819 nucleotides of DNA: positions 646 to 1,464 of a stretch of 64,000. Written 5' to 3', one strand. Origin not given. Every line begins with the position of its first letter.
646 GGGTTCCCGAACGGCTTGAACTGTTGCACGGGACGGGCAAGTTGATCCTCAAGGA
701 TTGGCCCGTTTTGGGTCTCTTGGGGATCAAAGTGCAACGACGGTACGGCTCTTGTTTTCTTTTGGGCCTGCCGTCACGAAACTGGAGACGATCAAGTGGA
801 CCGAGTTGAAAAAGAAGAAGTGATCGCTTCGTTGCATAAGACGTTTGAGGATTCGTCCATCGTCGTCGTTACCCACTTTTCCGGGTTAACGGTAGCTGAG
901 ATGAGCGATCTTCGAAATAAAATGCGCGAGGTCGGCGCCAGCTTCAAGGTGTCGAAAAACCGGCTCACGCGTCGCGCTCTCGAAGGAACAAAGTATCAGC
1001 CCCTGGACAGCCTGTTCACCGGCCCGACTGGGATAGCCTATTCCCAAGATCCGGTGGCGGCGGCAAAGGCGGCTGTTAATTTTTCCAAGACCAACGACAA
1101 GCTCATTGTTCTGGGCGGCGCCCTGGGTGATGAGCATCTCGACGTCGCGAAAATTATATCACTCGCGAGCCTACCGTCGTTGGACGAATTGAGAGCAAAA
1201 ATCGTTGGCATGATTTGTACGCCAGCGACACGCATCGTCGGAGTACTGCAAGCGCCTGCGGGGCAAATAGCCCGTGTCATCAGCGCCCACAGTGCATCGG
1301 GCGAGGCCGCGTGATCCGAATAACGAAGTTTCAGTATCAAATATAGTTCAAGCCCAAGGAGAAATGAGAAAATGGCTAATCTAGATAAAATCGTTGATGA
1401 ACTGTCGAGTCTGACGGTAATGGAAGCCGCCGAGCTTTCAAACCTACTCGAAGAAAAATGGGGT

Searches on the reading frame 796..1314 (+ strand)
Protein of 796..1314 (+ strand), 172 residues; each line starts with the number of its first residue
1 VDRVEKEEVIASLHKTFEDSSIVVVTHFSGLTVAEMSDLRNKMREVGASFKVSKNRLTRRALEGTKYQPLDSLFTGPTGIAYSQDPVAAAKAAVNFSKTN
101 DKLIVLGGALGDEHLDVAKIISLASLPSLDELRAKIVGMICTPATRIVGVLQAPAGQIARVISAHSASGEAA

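Call 77: find_encoding_contigs(protein=window:796-1314:+, flank=10000, max_places=1)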
Protein window:796-1314:+ (172 aa): 1 contig read that carries it; 1 place shown.
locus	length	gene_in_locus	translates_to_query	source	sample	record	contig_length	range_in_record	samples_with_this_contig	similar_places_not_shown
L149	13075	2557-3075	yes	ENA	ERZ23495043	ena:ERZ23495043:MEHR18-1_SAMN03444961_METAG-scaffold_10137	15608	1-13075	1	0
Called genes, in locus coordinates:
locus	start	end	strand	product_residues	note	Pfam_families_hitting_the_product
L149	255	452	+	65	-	PF00584:SecE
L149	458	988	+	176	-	PF02357:NusG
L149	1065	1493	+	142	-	PF03946:Ribosomal_L11_N, PF00298:Ribosomal_L11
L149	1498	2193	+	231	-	PF00687:Ribosomal_L1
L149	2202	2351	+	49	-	-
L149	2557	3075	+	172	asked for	PF00466:Ribosomal_L10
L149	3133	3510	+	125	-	PF16320:Ribosomal_L12_N, PF00542:Ribosomal_L12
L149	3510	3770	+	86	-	-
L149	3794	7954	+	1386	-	PF04563:RNA_pol_Rpb2_1, PF04561:RNA_pol_Rpb2_2, PF04565:RNA_pol_Rpb2_3, PF10385:RNA_pol_Rpb2_45, PF00562:RNA_pol_Rpb2_6, PF04560:RNA_pol_Rpb2_7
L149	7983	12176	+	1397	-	PF04997:RNA_pol_Rpb1_1, PF00623:RNA_pol_Rpb1_2, PF04983:RNA_pol_Rpb1_3, PF05000:RNA_pol_Rpb1_4, PF04998:RNA_pol_Rpb1_5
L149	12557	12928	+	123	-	PF00164:Ribosom_S12_S23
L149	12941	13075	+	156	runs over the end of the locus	PF00177:Ribosomal_S7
